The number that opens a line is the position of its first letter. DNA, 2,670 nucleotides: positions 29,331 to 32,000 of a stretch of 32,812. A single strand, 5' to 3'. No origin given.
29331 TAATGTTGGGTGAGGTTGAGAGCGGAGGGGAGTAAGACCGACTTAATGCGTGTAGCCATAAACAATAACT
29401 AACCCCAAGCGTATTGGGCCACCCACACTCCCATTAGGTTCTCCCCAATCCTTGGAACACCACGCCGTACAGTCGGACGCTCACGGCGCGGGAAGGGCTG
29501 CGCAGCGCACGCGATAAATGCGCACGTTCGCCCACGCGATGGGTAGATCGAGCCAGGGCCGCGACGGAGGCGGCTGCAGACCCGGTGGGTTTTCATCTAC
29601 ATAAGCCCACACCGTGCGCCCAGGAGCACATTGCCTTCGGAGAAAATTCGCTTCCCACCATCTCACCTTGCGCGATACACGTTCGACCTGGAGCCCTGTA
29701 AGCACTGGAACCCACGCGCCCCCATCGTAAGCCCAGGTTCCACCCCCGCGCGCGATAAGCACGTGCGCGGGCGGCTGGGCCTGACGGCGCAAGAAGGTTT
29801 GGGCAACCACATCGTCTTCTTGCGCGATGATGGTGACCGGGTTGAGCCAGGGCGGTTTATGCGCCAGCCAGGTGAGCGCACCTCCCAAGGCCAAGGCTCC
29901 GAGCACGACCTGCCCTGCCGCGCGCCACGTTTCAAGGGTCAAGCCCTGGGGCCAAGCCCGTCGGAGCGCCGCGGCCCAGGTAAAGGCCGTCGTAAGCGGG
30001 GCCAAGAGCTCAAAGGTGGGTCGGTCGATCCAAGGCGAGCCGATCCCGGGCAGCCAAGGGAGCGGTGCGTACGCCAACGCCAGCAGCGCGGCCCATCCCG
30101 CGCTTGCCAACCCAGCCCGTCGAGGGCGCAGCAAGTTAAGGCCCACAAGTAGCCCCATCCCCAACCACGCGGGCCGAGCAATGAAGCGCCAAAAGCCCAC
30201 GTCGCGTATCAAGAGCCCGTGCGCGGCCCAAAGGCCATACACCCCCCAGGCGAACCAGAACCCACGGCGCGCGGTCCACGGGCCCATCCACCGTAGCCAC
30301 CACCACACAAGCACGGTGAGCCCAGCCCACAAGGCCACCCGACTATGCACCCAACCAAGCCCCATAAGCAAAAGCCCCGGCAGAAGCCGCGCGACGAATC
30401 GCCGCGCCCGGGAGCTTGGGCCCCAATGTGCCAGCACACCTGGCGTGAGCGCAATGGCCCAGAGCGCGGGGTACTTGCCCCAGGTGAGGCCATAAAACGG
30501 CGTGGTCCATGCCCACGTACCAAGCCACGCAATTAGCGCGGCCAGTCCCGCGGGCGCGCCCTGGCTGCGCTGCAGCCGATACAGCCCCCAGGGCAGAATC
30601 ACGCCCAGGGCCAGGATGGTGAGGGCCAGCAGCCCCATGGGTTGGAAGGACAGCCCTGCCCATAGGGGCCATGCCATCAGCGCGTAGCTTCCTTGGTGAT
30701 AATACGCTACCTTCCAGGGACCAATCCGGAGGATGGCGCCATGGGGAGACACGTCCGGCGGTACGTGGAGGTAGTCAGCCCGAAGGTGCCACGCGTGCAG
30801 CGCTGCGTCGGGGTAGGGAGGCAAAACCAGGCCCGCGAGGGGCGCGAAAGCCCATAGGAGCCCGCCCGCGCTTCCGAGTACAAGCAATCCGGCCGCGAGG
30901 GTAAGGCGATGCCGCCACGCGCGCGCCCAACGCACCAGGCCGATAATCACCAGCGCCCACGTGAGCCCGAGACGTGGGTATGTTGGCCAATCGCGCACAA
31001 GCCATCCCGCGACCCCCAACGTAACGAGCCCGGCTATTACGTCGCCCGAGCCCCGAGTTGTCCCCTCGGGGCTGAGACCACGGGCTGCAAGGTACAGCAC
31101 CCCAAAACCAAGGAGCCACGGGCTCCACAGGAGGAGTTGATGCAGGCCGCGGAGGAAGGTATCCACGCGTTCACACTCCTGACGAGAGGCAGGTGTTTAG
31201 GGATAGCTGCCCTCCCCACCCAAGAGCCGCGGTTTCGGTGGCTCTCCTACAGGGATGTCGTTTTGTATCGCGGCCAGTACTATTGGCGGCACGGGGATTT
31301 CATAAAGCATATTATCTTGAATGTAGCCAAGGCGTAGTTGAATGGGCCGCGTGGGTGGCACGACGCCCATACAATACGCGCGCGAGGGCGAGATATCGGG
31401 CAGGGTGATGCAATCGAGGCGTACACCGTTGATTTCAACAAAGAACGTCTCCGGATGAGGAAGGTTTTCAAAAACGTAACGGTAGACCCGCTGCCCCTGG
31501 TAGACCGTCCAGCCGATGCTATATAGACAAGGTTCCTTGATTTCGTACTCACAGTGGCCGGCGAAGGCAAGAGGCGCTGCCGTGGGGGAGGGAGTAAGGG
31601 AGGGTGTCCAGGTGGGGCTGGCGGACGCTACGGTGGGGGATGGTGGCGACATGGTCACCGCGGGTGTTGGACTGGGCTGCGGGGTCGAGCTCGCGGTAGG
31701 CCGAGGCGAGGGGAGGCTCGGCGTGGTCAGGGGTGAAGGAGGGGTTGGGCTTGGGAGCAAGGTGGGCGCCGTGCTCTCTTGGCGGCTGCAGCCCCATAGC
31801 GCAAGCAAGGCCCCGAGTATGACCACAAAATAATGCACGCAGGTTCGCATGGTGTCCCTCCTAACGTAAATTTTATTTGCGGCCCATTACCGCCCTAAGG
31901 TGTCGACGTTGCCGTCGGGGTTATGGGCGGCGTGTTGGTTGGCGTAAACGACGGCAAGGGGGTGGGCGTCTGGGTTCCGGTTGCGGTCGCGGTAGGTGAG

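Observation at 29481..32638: Operon of two tandem paralogous exported four-Cys proteins plus a 561-aa polytopic membrane protein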

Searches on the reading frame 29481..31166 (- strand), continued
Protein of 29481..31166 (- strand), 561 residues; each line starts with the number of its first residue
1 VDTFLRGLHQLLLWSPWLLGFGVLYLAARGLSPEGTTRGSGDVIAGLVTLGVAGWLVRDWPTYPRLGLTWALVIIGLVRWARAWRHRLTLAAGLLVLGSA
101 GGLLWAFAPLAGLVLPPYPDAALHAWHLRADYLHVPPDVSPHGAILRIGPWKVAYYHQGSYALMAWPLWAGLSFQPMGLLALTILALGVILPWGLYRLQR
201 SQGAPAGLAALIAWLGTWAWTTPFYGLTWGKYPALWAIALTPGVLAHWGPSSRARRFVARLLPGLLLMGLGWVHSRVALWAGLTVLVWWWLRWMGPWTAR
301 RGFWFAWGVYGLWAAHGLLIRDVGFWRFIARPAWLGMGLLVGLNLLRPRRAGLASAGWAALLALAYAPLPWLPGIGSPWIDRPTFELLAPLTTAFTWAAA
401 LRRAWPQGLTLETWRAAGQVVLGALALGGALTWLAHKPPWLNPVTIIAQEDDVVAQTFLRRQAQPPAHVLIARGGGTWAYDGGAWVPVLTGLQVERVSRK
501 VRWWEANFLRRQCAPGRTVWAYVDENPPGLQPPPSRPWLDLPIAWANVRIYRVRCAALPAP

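Call 79: fold_search(model_id=the predicted structure, library=pdb)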
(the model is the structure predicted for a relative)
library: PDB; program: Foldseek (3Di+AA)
matches with E <= 10: 353; with E <= 0.001: 0
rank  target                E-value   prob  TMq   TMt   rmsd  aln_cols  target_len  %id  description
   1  2fhp_B                9.7e-02  0.38  0.12  0.27   6.8       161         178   10  Crystal Structure of Putative Methylase from Enterococcus faecalis (released 2006-02-07)
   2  4dzr                  2.1e-01  0.28  0.12  0.30   7.0       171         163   13  The crystal structure of protein-(glutamine-N5) methyltransferase (release factor-specific) from Alicyclobacillus acidoc (released 2012-03-14)
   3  7ffc_A                2.3e-01  0.57  0.11  0.15   5.1        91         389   15  Diarylpentanoid-producing polyketide synthase (A210E mutant) (released 2022-01-19)
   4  6op5_B                2.5e-01  0.63  0.11  0.16   5.8        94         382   13  Crystal Structure of Piper methysticum Styrylpyrone Synthase 1 in complex with p-coumaroyl-CoA (released 2019-06-12)
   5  2fpo_C                2.7e-01  0.30  0.13  0.30   7.8       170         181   14  Putative methyltransferase yhhF from Escherichia coli. (released 2006-02-28)
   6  1xes_D                2.8e-01  0.51  0.11  0.15   5.0        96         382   14  Crystal structure of stilbene synthase from Pinus sylvestris (released 2006-04-11)
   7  1xes_A                3.0e-01  0.35  0.09  0.13   6.5       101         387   11  Crystal structure of stilbene synthase from Pinus sylvestris (released 2006-04-11)
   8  2fhp_A                3.0e-01  0.30  0.13  0.29   6.1       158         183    8  Crystal Structure of Putative Methylase from Enterococcus faecalis (released 2006-02-07)
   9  5uc5_A                3.2e-01  0.57  0.12  0.16   6.9       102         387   13  Chalcone synthase from Malus domestica (released 2017-12-13)
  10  7ffh_A                3.3e-01  0.44  0.11  0.15   5.1        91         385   15  Diarylpentanoid-producing polyketide synthase (N199L mutant) (released 2022-01-19)
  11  2fpo_B                3.3e-01  0.30  0.13  0.31   7.8       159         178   14  Putative methyltransferase yhhF from Escherichia coli. (released 2006-02-28)
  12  7ffh_B                3.5e-01  0.57  0.11  0.15   5.1        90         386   16  Diarylpentanoid-producing polyketide synthase (N199L mutant) (released 2022-01-19)
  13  9kah_F                3.7e-01  0.57  0.11  0.15   5.3        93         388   16  Crystal Structure of Chalcone Syntase and Chalcone Isomerase-like Protein Complex from Physcomitrella patens (released 2025-10-29)
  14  3tsy                  4.4e-01  0.44  0.11  0.08   5.1        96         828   16  4-Coumaroyl-CoA Ligase::Stilbene Synthase fusion protein (released 2011-12-14)
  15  1xet_D                4.7e-01  0.41  0.11  0.15   4.9        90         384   12  Crystal structure of stilbene synthase from Pinus sylvestris, complexed with methylmalonyl CoA (released 2006-04-11)
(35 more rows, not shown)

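Call 81: search_protein_families(library=ncbifam, alignment_id=A5, max_evalue=1)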
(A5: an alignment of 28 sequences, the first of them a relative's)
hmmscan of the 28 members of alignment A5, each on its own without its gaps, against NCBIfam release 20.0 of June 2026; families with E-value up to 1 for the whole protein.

A. member 1, P0003 (561 aa): 0 families

B. families by the number of members that match (of 28 scanned): 5 families
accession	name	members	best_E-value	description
TIGR04154.1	archaeo_STT3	3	0.0027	oligosaccharyl transferase, archaeosortase A system-associated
NF040540.1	fosA5_fam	1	0.011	FosA5 family fosfomycin resistance glutathione transferase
NF046088.1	anchor_EppA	1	0.015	EPS-associated small membrane protein EppA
NF008222.0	PRK10993.1-1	1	0.043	omptin family outer membrane protease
TIGR03181.1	PDH_E1_alph_x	1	0.23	pyruvate dehydrogenase (acetyl-transferring) E1 component subunit alpha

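Call 82: search_protein_families(library=ncbifam, proteins=[P0029, P0031, P0040, P0044, P0046, P0047, P0048, P0037, P0038, P0039], max_evalue=1)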
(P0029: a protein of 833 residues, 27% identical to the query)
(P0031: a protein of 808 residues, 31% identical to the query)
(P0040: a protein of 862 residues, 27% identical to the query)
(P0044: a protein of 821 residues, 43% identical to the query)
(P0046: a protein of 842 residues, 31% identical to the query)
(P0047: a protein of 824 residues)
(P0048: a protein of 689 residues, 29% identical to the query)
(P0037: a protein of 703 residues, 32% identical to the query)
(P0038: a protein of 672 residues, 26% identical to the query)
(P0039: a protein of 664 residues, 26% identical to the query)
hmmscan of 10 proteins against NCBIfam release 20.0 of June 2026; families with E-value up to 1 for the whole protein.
P0029 (833 aa): 0 families

P0031 (808 aa): 1 family
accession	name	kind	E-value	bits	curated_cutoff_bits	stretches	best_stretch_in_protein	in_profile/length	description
TIGR04154.1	archaeo_STT3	subfamily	0.21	9.9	450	1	417-681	239-512/831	oligosaccharyl transferase, archaeosortase A system-associated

P0040 (862 aa): 1 family
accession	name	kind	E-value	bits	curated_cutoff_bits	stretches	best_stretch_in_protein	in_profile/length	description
TIGR04154.1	archaeo_STT3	subfamily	0.67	8.2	450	1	390-533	90-231/831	oligosaccharyl transferase, archaeosortase A system-associated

P0044 (821 aa): 2 families
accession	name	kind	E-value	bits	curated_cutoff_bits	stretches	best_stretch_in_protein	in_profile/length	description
TIGR04154.1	archaeo_STT3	subfamily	0.0027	16.1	450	1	350-415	73-137/831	oligosaccharyl transferase, archaeosortase A system-associated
TIGR03181.1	PDH_E1_alph_x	equivalog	0.23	10.3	411.35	1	593-614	166-187/341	pyruvate dehydrogenase (acetyl-transferring) E1 component subunit alpha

P0046 (842 aa): 0 families

P0047 (824 aa): 0 families

P0048 (689 aa): 0 families

P0037 (703 aa): 0 families

P0038 (672 aa): 0 families

P0039 (664 aa): 0 families

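Call 94: search_solved_structures(query=P0044, max_evalue=10, show_alignments=3)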
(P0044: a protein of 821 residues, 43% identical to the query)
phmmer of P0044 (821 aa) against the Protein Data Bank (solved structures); distinct sequences matched with E-value up to 10: 1.
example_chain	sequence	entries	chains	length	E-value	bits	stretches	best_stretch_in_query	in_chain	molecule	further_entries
7mex_D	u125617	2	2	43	0.0099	17.1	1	721-753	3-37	N-degron | Monoubiquitinated N-degron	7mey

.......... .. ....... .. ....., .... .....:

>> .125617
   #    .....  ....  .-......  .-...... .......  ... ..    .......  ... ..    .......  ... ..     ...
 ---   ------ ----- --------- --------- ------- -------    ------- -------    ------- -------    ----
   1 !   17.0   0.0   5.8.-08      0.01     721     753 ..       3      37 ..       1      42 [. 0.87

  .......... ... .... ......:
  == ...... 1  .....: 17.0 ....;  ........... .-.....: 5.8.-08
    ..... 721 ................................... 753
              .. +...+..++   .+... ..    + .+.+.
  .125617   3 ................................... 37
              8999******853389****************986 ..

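Call 95: search_protein_families(library=pfam, proteins=[P0048, P0049, P0045, P0037, P0024, P0044], max_evalue=0.1)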
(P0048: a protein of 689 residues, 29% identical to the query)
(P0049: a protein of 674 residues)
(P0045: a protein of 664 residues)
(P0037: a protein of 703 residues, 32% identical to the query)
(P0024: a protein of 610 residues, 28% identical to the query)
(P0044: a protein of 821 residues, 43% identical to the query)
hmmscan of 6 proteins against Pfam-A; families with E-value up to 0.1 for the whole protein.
P0048 (689 aa): 3 families
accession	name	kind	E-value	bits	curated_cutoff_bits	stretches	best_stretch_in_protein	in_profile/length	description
PF20176.3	DUF6541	-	3.4e-13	49.2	29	1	20-559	1-543/646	Family of unknown function (DUF6541)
PF07760.16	DUF1616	-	7.2e-06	25.8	31.6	1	12-102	21-122/307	Protein of unknown function (DUF1616)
PF20604.3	DUF6798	-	0.004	17.3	26.9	1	540-558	4-22/61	Domain of unknown function (DUF6798)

P0049 (674 aa): 2 families
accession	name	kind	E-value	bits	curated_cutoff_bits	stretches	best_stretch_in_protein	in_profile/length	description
PF20176.3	DUF6541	-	1.7e-08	33.6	29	1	20-554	1-551/646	Family of unknown function (DUF6541)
PF20604.3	DUF6798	-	0.034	14.3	26.9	1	525-543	4-22/61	Domain of unknown function (DUF6798)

P0045 (664 aa): 1 family
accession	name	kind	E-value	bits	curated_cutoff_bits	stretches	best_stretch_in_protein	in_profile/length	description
PF20176.3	DUF6541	-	7.1e-13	48.1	29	1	15-503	1-483/646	Family of unknown function (DUF6541)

P0037 (703 aa): 2 families
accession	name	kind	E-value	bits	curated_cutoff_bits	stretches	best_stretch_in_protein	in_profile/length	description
PF20176.3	DUF6541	-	1.2e-09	37.5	29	1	59-702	2-644/646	Family of unknown function (DUF6541)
PF20604.3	DUF6798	-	0.0062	16.7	26.9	1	564-582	4-22/61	Domain of unknown function (DUF6798)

P0024 (610 aa): 2 families
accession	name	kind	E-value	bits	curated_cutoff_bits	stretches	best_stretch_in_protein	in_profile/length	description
PF20176.3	DUF6541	-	4e-10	39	29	1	18-578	1-604/646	Family of unknown function (DUF6541)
PF20604.3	DUF6798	-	0.0015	18.6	26.9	1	483-504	4-25/61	Domain of unknown function (DUF6798)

P0044 (821 aa): 1 family
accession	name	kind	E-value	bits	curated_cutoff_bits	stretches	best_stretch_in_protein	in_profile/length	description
PF20176.3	DUF6541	-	3.5e-11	42.6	29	1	201-785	1-601/646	Family of unknown function (DUF6541)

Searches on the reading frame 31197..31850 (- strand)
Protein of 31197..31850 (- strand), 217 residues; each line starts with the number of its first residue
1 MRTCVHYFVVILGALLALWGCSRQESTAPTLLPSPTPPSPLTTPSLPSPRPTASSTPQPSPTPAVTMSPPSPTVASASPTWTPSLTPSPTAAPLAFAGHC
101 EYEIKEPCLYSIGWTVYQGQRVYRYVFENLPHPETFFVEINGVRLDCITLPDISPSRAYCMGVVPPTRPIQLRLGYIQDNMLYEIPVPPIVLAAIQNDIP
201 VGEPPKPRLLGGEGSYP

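Call 3: search_protein_families(library=pfam, proteins=[window:31197-31850:-], max_evalue=1)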
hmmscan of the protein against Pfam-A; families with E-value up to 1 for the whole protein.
window:31197-31850:- (217 aa): 0 families

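Call 4: search_protein_families(library=ncbifam, proteins=[window:31197-31850:-], max_evalue=1)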
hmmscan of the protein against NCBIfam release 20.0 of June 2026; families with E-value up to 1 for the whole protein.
window:31197-31850:- (217 aa): 3 families
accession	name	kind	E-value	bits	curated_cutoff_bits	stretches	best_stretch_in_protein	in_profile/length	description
NF033761.1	gliding_GltJ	equivalog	0.1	11.7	450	1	7-95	380-471/671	adventurous gliding motility protein GltJ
TIGR00601.1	rad23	equivalog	0.11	11.7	207.3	1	26-127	88-182/381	UV excision repair protein Rad23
NF041057.1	Rcas_1661_fam_Se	equivalog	0.77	9.2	190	0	12-80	3-66/247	Rcas_1661 family thioredoxin-like (seleno)lipoprotein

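Call 7: find_homologous_proteins(query=window:31197-31850:-, region=95-217)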
Query window:31197-31850:-, residues 95-217 (123 aa): 2 proteins with E <= 0.001 among 9 candidates.
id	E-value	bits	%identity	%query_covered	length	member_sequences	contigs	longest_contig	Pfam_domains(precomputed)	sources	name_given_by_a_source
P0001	2.2e-79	282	100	100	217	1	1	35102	-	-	-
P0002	1.5e-23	101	53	84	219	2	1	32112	-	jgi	-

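Call 9: find_encoding_contigs(protein=P0002, flank=8000)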
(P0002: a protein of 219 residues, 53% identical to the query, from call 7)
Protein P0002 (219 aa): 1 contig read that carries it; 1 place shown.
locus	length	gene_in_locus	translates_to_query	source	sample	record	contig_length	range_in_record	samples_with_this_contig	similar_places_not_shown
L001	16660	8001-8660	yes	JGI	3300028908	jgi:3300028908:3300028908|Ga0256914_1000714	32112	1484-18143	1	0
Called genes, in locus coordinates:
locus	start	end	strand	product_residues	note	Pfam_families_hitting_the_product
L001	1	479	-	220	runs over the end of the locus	PF00814:TsaD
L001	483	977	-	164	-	PF02367:TsaE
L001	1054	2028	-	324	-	PF00535:Glycos_transf_2, PF13641:Glyco_tranf_2_3 (weak)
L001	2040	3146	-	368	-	PF04227:Indigoidine_A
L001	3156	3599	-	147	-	PF00190:Cupin_1, PF01050:MannoseP_isomer (weak), PF02311:AraC_binding (weak), PF07883:Cupin_2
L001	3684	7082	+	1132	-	PF13231:PMT_2, PF25021:TEN_NHL (faint), PF08450:SGL (weak), PF23500:DUF7133 (faint), PF24684:Vgb_lyase (faint), PF01436:NHL, PF17170:DUF5128 (faint), PF01436:NHL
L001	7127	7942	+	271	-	PF05552:MS_channel_1st_1, PF21088:MS_channel_1st, PF00924:MS_channel_2nd, PF21082:MS_channel_3rd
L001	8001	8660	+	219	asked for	-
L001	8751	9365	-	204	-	PF00881:Nitroreductase, PF14512:TM1586_NiRdase (faint)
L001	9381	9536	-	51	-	-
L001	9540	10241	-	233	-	PF01578:Cytochrom_C_asm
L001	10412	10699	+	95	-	PF04456:DUF503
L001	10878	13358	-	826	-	PF13525:YfiO (faint), PF00515:TPR_1 (faint), PF07719:TPR_2 (faint), PF12895:ANAPC3 (faint), PF13174:TPR_6 (faint), PF13424:TPR_12 (faint), PF13432:TPR_16 (weak), PF01464:SLT, +2 more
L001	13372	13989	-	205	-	PF00625:Guanylate_kin, PF13238:AAA_18 (weak)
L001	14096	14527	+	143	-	PF09723:Zn_ribbon_8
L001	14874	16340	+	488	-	PF02934:GatB_N, PF02637:GatB_Yqey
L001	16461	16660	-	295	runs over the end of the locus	PF00763:THF_DHG_CYH, PF02882:THF_DHG_CYH_C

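Call 30: search_protein_families(library=pfam, proteins=[L001:3684-7082:+], max_evalue=0.01)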
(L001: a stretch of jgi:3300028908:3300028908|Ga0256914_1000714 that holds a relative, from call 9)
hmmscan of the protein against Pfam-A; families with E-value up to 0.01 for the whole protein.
L001:3684-7082:+ (1132 aa): 11 families
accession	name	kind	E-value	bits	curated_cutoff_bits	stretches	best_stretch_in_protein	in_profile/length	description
PF01436.27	NHL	-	2.1e-41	138.4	20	4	901-928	1-28/28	NHL repeat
PF13231.12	PMT_2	-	2.7e-17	63.9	26.1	1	79-214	2-138/160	Dolichyl-phosphate-mannose-protein mannosyltransferase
PF08450.18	SGL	-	9.2e-13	48.8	26.3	2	860-952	143-235/246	SMP-30/Gluconolactonase/LRE-like region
PF25021.1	TEN_NHL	-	6.7e-12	45.5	27.1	0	850-874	329-353/357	Teneurin NHL domain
PF24684.1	Vgb_lyase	-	7.5e-07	28.7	50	1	856-1017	144-285/290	Virginiamycin B lyase family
PF23500.1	DUF7133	-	2.7e-06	27.4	27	1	851-878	329-356/385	Domain of unknown function (DUF7133)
PF17170.10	DUF5128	-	1.7e-05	24.6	22.9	1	960-1022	53-116/321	6-bladed beta-propeller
PF20067.5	SSL_N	-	4.5e-05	23.7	18.9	0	950-967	21-38/46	Strictosidine synthase-like, N-terminal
PF13449.12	Phytase-like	-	0.00028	21.3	27.6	0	906-945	72-110/284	Esterase-like activity of phytase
PF24303.1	DUF7485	-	0.0044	17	27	0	846-882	25-62/284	Domain of unknown function (DUF7485)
PF07494.17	Reg_prop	-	0.0097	16.4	20.4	0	1095-1108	7-20/24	Two component regulator propeller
